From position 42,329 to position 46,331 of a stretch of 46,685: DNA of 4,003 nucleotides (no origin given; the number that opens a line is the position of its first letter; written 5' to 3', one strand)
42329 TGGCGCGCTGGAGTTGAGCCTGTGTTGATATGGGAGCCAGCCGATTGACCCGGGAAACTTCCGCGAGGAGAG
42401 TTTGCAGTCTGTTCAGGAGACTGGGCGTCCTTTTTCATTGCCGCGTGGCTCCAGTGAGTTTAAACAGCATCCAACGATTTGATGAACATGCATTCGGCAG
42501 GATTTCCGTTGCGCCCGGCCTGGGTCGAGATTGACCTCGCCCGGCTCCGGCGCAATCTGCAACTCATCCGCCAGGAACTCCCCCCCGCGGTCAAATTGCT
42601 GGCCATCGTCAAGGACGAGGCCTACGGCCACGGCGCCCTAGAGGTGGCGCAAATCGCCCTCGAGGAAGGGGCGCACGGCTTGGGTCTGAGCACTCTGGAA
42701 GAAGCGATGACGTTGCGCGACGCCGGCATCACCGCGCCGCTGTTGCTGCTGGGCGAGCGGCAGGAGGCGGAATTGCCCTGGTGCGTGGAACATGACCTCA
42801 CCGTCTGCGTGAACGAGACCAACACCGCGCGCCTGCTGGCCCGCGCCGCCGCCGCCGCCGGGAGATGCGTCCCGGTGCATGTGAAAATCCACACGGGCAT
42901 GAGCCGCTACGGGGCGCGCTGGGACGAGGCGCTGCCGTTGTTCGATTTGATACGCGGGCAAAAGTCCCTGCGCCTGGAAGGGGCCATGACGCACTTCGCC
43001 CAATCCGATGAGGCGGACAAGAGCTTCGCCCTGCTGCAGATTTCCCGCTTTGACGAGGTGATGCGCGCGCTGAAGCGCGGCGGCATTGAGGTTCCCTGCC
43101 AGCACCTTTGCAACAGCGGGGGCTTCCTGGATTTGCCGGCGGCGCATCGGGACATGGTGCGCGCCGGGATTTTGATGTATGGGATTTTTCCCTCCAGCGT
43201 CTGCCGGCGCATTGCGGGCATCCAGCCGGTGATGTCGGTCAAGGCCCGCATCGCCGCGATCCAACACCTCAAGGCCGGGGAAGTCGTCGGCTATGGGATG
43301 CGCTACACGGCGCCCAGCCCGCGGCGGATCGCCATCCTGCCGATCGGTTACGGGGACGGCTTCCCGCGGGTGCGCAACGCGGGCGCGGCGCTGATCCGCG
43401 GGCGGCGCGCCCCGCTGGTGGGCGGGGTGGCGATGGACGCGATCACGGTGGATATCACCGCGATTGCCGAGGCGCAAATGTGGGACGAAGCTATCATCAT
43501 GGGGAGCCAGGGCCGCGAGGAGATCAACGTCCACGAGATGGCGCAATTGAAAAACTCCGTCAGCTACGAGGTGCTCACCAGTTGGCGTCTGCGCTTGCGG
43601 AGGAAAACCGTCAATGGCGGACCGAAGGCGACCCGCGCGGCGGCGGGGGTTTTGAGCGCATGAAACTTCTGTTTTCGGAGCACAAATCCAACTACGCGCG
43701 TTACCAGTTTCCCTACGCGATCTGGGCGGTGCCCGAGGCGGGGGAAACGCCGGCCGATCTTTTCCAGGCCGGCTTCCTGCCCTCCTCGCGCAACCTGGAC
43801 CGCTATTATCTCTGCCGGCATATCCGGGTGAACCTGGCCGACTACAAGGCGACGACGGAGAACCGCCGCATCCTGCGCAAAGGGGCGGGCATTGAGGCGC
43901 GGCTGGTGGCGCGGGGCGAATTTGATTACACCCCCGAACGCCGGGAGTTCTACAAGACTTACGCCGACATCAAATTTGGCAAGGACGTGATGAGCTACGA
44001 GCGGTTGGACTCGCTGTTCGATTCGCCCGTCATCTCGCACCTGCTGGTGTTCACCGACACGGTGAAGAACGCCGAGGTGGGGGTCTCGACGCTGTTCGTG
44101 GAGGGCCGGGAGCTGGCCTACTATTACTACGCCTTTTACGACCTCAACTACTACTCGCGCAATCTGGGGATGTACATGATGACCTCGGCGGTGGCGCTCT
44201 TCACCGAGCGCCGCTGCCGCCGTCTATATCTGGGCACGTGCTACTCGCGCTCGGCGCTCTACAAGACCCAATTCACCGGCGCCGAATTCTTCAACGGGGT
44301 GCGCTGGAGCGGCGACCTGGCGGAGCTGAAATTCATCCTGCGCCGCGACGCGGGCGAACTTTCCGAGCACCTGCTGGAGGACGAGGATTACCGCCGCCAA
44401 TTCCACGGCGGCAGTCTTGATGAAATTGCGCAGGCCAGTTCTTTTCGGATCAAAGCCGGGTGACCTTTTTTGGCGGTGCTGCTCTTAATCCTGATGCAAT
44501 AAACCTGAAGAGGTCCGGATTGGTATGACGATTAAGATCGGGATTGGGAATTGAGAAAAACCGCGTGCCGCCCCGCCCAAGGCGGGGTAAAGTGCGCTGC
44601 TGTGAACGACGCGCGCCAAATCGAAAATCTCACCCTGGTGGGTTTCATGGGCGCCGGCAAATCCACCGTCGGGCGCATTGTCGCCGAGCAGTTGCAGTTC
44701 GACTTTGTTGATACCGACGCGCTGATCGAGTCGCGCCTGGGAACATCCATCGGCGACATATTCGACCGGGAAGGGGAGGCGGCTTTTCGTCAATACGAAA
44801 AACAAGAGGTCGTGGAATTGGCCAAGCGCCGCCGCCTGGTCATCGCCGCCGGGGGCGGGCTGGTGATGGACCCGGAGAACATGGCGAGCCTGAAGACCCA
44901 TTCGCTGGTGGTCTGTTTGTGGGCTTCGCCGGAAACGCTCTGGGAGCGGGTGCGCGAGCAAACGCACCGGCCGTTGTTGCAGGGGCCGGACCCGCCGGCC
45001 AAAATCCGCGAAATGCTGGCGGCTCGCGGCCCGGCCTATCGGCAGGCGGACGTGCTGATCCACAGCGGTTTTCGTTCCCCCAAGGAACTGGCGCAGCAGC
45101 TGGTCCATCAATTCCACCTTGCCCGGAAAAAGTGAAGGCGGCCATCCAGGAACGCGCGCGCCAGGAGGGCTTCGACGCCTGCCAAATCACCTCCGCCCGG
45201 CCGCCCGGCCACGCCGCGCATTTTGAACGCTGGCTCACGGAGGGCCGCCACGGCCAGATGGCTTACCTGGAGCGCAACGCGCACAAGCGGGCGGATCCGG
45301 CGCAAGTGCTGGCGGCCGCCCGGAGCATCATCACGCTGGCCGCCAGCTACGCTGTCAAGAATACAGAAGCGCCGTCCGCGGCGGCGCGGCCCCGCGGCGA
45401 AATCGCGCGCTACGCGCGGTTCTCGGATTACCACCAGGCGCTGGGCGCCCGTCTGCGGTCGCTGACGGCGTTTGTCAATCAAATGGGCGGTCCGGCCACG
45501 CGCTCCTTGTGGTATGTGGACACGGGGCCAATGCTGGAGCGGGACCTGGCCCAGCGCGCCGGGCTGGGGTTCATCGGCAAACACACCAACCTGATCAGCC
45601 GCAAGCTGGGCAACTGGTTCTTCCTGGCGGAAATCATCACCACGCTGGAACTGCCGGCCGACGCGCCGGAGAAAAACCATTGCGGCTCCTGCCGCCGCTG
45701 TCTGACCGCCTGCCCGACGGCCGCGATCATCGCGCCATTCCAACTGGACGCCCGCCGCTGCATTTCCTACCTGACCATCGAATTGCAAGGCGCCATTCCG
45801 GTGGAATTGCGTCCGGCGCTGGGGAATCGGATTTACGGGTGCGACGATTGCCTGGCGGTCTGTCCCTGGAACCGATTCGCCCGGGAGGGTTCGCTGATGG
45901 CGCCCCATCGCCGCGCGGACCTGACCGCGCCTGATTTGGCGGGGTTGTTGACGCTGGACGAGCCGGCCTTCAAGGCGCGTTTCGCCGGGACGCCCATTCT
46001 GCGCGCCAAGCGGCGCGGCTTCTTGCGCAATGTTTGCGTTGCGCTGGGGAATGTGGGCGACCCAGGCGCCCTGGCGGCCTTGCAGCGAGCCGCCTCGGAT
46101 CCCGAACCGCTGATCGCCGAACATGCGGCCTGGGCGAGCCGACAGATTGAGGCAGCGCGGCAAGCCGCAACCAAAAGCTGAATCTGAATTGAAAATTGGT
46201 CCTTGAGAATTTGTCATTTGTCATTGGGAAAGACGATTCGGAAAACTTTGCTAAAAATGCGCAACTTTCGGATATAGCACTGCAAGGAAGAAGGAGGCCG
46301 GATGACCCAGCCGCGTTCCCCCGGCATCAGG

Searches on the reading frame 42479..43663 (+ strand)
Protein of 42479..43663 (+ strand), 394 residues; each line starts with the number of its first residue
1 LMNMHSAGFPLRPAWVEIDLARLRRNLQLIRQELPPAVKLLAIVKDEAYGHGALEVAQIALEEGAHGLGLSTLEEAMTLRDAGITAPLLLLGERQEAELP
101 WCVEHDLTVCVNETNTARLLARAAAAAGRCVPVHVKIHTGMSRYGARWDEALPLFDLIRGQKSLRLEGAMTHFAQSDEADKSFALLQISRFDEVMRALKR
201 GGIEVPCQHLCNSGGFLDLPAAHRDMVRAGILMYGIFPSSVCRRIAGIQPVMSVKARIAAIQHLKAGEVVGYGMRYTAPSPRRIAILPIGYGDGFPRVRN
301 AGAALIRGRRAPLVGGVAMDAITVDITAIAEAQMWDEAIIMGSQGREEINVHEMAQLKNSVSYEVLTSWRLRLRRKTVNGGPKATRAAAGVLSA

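Call 8: search_protein_families(library=pfam, proteins=[window:42479-43663:+], max_evalue=0.01)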
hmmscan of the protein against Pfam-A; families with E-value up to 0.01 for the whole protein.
window:42479-43663:+ (394 aa): 2 families
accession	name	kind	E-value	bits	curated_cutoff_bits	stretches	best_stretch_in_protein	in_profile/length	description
PF01168.26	Ala_racemase_N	-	2.6e-67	227.2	24.1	1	18-236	1-218/220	Alanine racemase, N-terminal domain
PF00842.27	Ala_racemase_C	-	2.6e-38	130.9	25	1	251-376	1-126/127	Alanine racemase, C-terminal domain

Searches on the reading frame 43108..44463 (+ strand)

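Call 12: search_protein_families(library=ncbifam, proteins=[window:43108-44463:+], max_evalue=0.05)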
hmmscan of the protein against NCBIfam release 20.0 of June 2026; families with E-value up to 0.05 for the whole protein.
window:43108-44463:+ (451 aa): 7 families
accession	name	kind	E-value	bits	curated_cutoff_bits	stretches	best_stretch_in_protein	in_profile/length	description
NF002341.0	PRK01305.1-1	equivalog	3.7e-09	36.6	252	1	234-401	71-238/247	arginyltransferase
NF002343.0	PRK01305.1-4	equivalog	4e-09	36.1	267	1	236-401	70-242/256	arginyltransferase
NF002346.0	PRK01305.2-3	equivalog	6.5e-09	35.6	170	1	235-400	77-242/247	arginyltransferase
NF002342.0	PRK01305.1-3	equivalog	4.7e-07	29.7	205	1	235-401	70-236/239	arginyltransferase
NF002344.0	PRK01305.2-1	equivalog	3.1e-05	23.8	252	1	236-396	62-225/241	arginyltransferase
NF002345.0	PRK01305.2-2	equivalog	0.00096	19.3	246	1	235-400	65-228/230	arginyltransferase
NF002347.0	PRK01305.2-4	equivalog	0.0049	16.8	358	1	235-394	66-224/236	arginyltransferase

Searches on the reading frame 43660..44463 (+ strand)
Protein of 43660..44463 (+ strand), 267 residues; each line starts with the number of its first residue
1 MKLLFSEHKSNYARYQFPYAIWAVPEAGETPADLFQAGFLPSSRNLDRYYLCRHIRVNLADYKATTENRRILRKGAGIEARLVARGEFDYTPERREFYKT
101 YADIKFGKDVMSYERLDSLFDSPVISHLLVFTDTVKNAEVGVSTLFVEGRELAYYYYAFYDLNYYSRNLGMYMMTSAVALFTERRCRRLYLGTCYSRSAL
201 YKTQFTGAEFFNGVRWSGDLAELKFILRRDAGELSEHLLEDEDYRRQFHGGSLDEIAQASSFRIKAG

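Call 66: search_protein_families(library=pfam, proteins=[window:43660-44463:+], max_evalue=0.001)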
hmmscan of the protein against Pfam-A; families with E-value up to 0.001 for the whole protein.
window:43660-44463:+ (267 aa): 1 family
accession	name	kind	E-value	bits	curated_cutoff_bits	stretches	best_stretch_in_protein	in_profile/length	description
PF04377.21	ATE_C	-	0.00061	20.8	25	0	118-210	29-120/122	Arginine-tRNA-protein transferase, C terminus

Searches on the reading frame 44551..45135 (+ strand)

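Call 12: search_protein_families(library=ncbifam, proteins=[window:44551-45135:+], max_evalue=0.05)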
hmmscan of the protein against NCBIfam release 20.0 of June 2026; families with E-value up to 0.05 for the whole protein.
window:44551-45135:+ (194 aa): 24 families
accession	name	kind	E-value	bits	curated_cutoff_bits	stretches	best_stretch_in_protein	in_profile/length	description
NF010553.0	PRK13947.1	equivalog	6.6e-51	172.9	204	1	25-192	2-169/173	shikimate kinase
NF010554.0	PRK13948.1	equivalog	1.1e-49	168.6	217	1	22-188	8-173/192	shikimate kinase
NF010552.0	PRK13946.1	equivalog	2.3e-46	157.9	186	1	18-189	17-188/198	shikimate kinase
NF003456.0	PRK05057.1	equivalog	2.4e-37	128.5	195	1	25-188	5-170/173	shikimate kinase AroK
NF006015.0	PRK08154.1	subfamily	1.5e-35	122.9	204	1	17-188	129-302/314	anaerobic benzoate catabolism transcriptional regulator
NF010555.0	PRK13949.1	equivalog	8.3e-32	110.7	180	1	27-187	4-168/175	shikimate kinase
NF040667.1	hom_kin_desulfo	exception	1.9e-31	109.2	197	1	26-187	2-161/163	homoserine kinase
NF002988.0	PRK03731.1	equivalog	4.8e-31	107.8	161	1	25-188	3-168/174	shikimate kinase AroL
NF010556.0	PRK13951.1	equivalog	2.3e-28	99.3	560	1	27-165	3-137/492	bifunctional shikimate kinase AroK/3-dehydroquinate synthase AroB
NF006610.0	PRK09169.1-4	subfamily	1.2e-26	91.8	4299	1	26-181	2867-3022/3056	hypothetical protein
NF010627.0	PRK14021.1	equivalog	1.3e-21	76.7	565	1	27-186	9-172/542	bifunctional shikimate kinase/3-dehydroquinate synthase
NF001866.0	PRK00625.1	equivalog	5.8e-13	49.4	142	1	26-137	2-116/173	shikimate kinase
NF003012.0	PRK03839.1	equivalog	9.9e-05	22.4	152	1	28-138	4-101/180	putative kinase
NF010004.0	PRK13477.1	equivalog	0.00016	20.3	524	1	31-59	292-320/514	bifunctional pantoate--beta-alanine ligase/(d)CMP kinase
TIGR00017.1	cmk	equivalog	0.00049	19.8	135.55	1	29-58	7-36/217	(d)CMP kinase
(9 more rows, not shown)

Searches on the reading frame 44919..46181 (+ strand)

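Call 12: search_protein_families(library=ncbifam, proteins=[window:44919-46181:+], max_evalue=0.05)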
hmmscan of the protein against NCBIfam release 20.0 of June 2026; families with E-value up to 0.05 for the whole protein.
window:44919-46181:+ (420 aa): 9 families
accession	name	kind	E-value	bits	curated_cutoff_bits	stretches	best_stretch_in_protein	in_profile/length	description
TIGR00276.1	TIGR00276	equivalog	3.4e-118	394.5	200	1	76-409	1-336/337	tRNA epoxyqueuosine(34) reductase QueG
TIGR02486.1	RDH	subfamily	6.1e-08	32.9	160.35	1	145-318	94-279/314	reductive dehalogenase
NF040864.1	HgcB_ferredoxin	equivalog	0.00019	21.2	99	0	304-324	15-35/93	mercury methylation ferredoxin HgcB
TIGR00402.1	napF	equivalog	0.00064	19.7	102.2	0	257-281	109-133/149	ferredoxin-type protein NapF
NF005745.0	PRK07569.1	equivalog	0.0078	15.6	333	1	237-271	176-208/238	bidirectional hydrogenase complex protein HoxU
NF045992.1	CircClkLdpA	equivalog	0.0083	15.2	450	0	302-329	134-161/360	circadian clock protein LdpA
TIGR01944.1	rnfB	subfamily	0.0089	15.6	68.7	0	252-271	112-131/190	RnfABCDGE type electron transport complex subunit B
NF038196.1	ferrodoxin_EFR1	subfamily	0.038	14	75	0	252-270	211-229/242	EFR1 family ferrodoxin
TIGR04530.1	hemophoreRv0203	equivalog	0.047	13.9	120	0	132-211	8-87/118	hemophore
